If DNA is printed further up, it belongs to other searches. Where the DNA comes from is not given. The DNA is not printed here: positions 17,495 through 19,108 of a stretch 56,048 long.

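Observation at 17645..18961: Cassette-borne 438-aa protein with a C-terminal HEPN-type Rx4H motif: candidate uncharacterised single-gene RNase or abortive-infection module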

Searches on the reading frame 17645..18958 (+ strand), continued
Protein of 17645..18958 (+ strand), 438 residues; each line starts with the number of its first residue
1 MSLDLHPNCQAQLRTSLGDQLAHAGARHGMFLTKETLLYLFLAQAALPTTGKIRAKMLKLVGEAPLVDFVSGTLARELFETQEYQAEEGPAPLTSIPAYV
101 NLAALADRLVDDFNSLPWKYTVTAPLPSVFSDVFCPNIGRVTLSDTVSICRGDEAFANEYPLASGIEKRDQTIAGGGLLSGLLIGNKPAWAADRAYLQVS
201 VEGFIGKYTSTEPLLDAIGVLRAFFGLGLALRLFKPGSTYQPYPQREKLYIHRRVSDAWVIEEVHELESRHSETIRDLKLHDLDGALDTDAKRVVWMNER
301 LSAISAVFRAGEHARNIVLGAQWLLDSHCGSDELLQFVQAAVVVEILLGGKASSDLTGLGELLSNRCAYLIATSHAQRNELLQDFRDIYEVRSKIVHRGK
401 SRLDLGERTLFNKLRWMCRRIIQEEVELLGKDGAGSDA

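Call 26: fold_search(model_id=the predicted structure, library=pdb)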
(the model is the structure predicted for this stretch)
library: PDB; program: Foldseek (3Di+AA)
matches with E <= 10: 160; with E <= 0.001: 0
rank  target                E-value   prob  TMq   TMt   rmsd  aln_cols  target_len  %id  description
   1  7kp4_A                4.7e-01  0.12  0.09  0.20  19.1       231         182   11  Crystal structure of human claudin-4 in complex with Clostridium perfringens enterotoxin C-terminal domain (released 2020-12-09)
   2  3jbi_V                4.9e-01  0.69  0.16  0.44   9.7       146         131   16  MDFF model of the vinculin tail domain bound to F-actin (released 2015-11-04)
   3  9hny_FI               5.1e-01  0.10  0.11  0.14  19.5       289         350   12  Mitoribosomal small subunit in complex with Mettl15 and Mettl17 (released 2025-03-26)
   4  4rg8                  7.1e-01  0.05  0.11  0.11  22.3       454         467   13  Structural and biochemical studies of a moderately thermophilic Exonuclease I from Methylocaldum szegediense (released 2015-02-25)
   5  7l7i_C                1.0e+00  0.03  0.10  0.11  22.6       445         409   10  Cryo-EM structure of Hsp90:FKBP51:p23 closed-state complex (released 2021-08-25)
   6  3iuc_C                1.1e+00  0.04  0.09  0.10  22.7       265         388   10  Crystal structure of the human 70kDa heat shock protein 5 (BiP/GRP78) ATPase domain in complex with ADP (released 2009-09-22)
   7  9h0c_A                1.1e+00  0.02  0.07  0.08  22.6       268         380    8  Crystal structure of BiP ATPase domain in complex with CDNF C-terminal domain at 1.65 angstroms resolution (released 2025-10-29)
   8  6ha7_A                1.2e+00  0.04  0.09  0.10  22.7       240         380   10  Crystal structure of the BiP NBD and MANF complex (released 2019-02-06)
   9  6m3y                  1.4e+00  0.05  0.08  0.05  16.5       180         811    8  Crystal structure of pilus adhesin, SpaC from Lactobacillus rhamnosus GG - open conformation (released 2020-07-29)
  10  4nqf_B                1.5e+00  0.69  0.22  0.51   6.4       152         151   14  Crystal structure of HEPN domain protein (released 2014-03-26)
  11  5umb_A                1.5e+00  0.04  0.09  0.11  22.7       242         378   10  Crystal structure of ATPase domain of Malaria GRP78 with ADP bound (released 2022-07-27)
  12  6ha7_B                1.6e+00  0.03  0.09  0.10  22.1       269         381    9  Crystal structure of the BiP NBD and MANF complex (released 2019-02-06)
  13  5exw_B                1.7e+00  0.03  0.09  0.10  22.4       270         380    8  Crystal structure of human GRP78 (70kDa heat shock protein 5 / BIP) ATPase domain in complex with 7-deaza-ATP (released 2016-06-15)
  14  7elb_A                1.8e+00  0.02  0.08  0.03  20.1       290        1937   12  Structure of Machupo virus L polymerase in complex with Z protein (dimeric form) (released 2021-05-05)
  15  5ey4_B                2.0e+00  0.03  0.09  0.10  22.6       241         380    8  Crystal structure of human GRP78 (70kDa heat shock protein 5 / BIP) ATPase domain in complex with 2'-deoxy-ATP (released 2016-06-15)
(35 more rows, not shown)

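Call 32: find_related_loci(query=A1, collection=genome_contigs, flank=8000)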
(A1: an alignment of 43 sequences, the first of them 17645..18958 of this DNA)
Query A1 (438 aa) in genome_contigs; peptide patterns used: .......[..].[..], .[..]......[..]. (x = any residue, [..] = any of these).
59 stretches matched a pattern; 36 encode a relative of the query (tblastn E <= 1e-3); 36 distinct loci.
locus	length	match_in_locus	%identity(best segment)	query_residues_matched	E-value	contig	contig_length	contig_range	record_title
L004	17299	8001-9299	61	1-434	6e-173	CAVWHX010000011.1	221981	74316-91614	MAG: uncultured delta proteobacterium isolate MFD01476.bin.2.53 genome assembly, contig: contig_54624, whole genome shot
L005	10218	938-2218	55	1-432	4e-149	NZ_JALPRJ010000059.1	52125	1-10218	Caballeronia sp. SEWSISQ10-4 2 NODE_59_length_52125_cov_88.182139, whole genome shotgun sequence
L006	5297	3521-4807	47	1-432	9e-133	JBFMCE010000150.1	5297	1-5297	MAG: Bdellovibrionota bacterium isolate MAG185 MAG185_150, whole genome shotgun sequence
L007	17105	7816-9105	45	1-432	3e-125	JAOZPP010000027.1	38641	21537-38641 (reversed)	MAG: bacterium isolate GMC4.metabat2.244 GMC4_579_length_38641_cov_23.870367, whole genome shotgun sequence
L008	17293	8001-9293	47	1-429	2e-125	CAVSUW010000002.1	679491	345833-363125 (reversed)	MAG: Bryobacterales bacterium isolate MFD05513.bin.2.236 genome assembly, contig: contig_4381, whole genome shotgun sequ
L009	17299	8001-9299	45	1-432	6e-123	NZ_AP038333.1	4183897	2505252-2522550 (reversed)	Alteromonas sp. D210916BOD_24 chromosome, complete genome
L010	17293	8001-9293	42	1-434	4e-117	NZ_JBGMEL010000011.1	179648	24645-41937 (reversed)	Microbulbifer echini strain JCM 30400 Scaffold11, whole genome shotgun sequence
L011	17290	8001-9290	43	1-433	2e-116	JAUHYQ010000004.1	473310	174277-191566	MAG: Gammaproteobacteria bacterium isolate 3_bin.74 NODE_33_length_473310_cov_2.546302, whole genome shotgun sequence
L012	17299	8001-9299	42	1-435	4e-115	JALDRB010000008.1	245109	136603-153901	MAG: Candidatus Scalindua sp. isolate RBC_AMX3 BC1.64.fa-8, whole genome shotgun sequence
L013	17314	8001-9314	42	1-436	3e-112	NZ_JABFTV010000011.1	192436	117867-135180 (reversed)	Billgrantia aerodenitrificans strain MCCC 1A11058 NODE_11_length_192436_cov_72.825677, whole genome shotgun sequence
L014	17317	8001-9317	42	1-432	6e-110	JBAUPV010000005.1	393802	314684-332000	MAG: Desulfobaccales bacterium isolate MFD09440_ilm_asm_bin37 k127_4114, whole genome shotgun sequence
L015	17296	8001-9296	41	1-432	1e-106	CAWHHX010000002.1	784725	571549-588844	MAG: uncultured Alphaproteobacteria bacterium isolate MFD01716.bin.2.38 genome assembly, contig: contig_13423, whole gen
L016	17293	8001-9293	40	1-433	9e-99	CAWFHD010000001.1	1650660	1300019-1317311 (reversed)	MAG: uncultured Solibacteraceae bacterium isolate MFD04967.bin.1.230 genome assembly, contig: contig_23008, whole genome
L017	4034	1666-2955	38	3-432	7e-99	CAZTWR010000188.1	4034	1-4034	MAG TPA_asm: uncultured Pirellulales bacterium isolate SRP214966_co5_400 genome assembly, contig: NODE_27911_length_4034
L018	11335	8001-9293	41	1-432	8e-96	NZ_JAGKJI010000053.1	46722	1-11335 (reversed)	Bradyrhizobium cenepequi strain CNPSo 4026 scaffold_52, whole genome shotgun sequence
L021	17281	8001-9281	35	1-432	5e-82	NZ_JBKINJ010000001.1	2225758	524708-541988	Gracilimonas sp. Q87 Scaffold1_1, whole genome shotgun sequence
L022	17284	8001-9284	36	1-432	1e-79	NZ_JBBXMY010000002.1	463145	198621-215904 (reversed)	Methylobacterium litchii strain SD21 NODE_2_length_463145_cov_53.725656, whole genome shotgun sequence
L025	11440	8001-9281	35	1-435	2e-74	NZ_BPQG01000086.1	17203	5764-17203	Methylobacterium cerastii strain DSM 23679 entry86, whole genome shotgun sequence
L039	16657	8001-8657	34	193-428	7e-31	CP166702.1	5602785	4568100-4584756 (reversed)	Xenophilus aerolatus strain 56729801 chromosome, complete genome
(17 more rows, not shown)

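Call 35: search_protein_families(library=pfam, proteins=[P0094, P0074, P0102, P0103], max_evalue=10)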
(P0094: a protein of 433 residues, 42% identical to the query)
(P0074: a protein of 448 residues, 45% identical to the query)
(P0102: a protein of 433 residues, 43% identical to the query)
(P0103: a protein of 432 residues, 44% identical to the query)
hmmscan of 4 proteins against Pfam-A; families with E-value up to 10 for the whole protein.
P0094 (433 aa): 1 family
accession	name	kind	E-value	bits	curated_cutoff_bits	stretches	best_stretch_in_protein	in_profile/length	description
PF05046.19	Img2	-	0.2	12.4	34.4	1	236-301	18-82/84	Mitochondrial large subunit ribosomal protein (Img2)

P0074 (448 aa): 1 family
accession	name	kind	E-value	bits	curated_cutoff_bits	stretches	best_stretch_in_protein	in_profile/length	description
PF18375.7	CDH1_2_SANT_HL1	-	0.0051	17.9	34.4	1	350-382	34-66/91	CDH1/2 SANT-Helical linker 1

P0102 (433 aa): 0 families

P0103 (432 aa): 0 families

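Call 62: search_protein_families(library=padloc, proteins=[L011:9354-11816:+, L011:11823-13943:+, L007:9740-12130:+, L008:10769-13270:+, L013:5152-7347:+, L021:5572-7857:+, L022:4549-6966:-, L025:2549-5410:+, L025:5413-7962:-, L039:8864-12793:-], max_evalue=0.00001)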
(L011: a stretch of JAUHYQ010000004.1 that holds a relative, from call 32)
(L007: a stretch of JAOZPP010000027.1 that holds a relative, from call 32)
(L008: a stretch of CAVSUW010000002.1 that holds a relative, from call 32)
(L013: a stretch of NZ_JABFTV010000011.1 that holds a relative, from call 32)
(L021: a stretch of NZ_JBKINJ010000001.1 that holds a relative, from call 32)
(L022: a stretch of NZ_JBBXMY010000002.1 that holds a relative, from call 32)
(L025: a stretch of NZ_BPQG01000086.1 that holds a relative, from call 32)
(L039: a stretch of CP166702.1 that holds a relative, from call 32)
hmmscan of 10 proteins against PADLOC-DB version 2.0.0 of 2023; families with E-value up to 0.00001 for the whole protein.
L011:9354-11816:+ (821 aa): 15 families
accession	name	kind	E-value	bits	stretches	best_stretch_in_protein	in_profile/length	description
PDLC03049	REase_I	-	0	1180.6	1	29-820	5-802/807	Type I restriction enzyme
PDLC03050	REase_I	-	8.8e-64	213.3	1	636-819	29-213/219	Type I restriction enzyme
PDLC03042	REase_I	-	1.7e-44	149.6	1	194-569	445-849/1170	Type I restriction enzyme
PDLC03047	REase_I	-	1e-33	114.2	1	42-573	206-731/1107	Type I restriction enzyme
PDLC02707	PbeA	-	5.5e-23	79.4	1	189-565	248-630/672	PbeA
PDLC02704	PbeA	-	3.1e-17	60.3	2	313-564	386-643/682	PbeA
PDLC03659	mREase_IV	-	7e-14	48.7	1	205-564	231-565/945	Type IV methyl-directed restriction enzyme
PDLC03658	mREase_IV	-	1.2e-12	44.4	1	200-565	228-558/953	Type IV methyl-directed restriction enzyme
PDLC03048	REase_I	-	2.1e-12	44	1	197-463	244-520/976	Type I restriction enzyme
PDLC02706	PbeA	-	3.3e-11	40.5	1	192-383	268-472/722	PbeA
PDLC03597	REase_MTase_IIG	-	5.7e-11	38.7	1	191-260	165-234/1646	Type IIG restriction enzyme-methyltransferase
PDLC02705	PbeA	-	2e-10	37.5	0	168-382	225-447/691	PbeA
PDLC03045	REase_I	-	2.2e-10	37.2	1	220-404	291-488/995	Type I restriction enzyme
PDLC02703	PbeA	-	2.7e-10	37.5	1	203-565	252-614/626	PbeA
PDLC01439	typeIV_DinG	-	3.8e-06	23.8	0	194-271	16-87/575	CAS-IV-A; associated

L011:11823-13943:+ (707 aa): 8 families
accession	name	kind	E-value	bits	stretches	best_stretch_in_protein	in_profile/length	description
PDLC04709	PDC-M55C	-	1.7e-62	209.8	1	5-534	9-532/554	-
PDLC04151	HEC-05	-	1.8e-34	117.4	1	14-538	29-595/600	-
PDLC04150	HEC-05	-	5.6e-21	73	2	17-117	14-126/583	-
PDLC03877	NsnA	-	2e-14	51.7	1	13-223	53-199/385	-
PDLC04153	HEC-05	-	2.7e-13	47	1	17-110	13-119/621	-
PDLC04152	HEC-05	-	7e-13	46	2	86-366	108-399/566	-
PDLC02792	SspE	-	1.1e-08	31.9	1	9-127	9-122/771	SspE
PDLC04027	PD-T4-2_A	-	3.9e-07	27.4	0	14-56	41-84/363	-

L007:9740-12130:+ (797 aa): 0 families

L008:10769-13270:+ (834 aa): 0 families

L013:5152-7347:+ (732 aa): 0 families

L021:5572-7857:+ (762 aa): 0 families

L022:4549-6966:- (806 aa): 1 family
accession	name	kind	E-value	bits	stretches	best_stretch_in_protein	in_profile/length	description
PDLC05027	PDC-S48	-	4.7e-11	40.4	1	707-804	305-406/411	-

L025:2549-5410:+ (954 aa): 0 families

L025:5413-7962:- (850 aa): 0 families

L039:8864-12793:- (1310 aa): 0 families
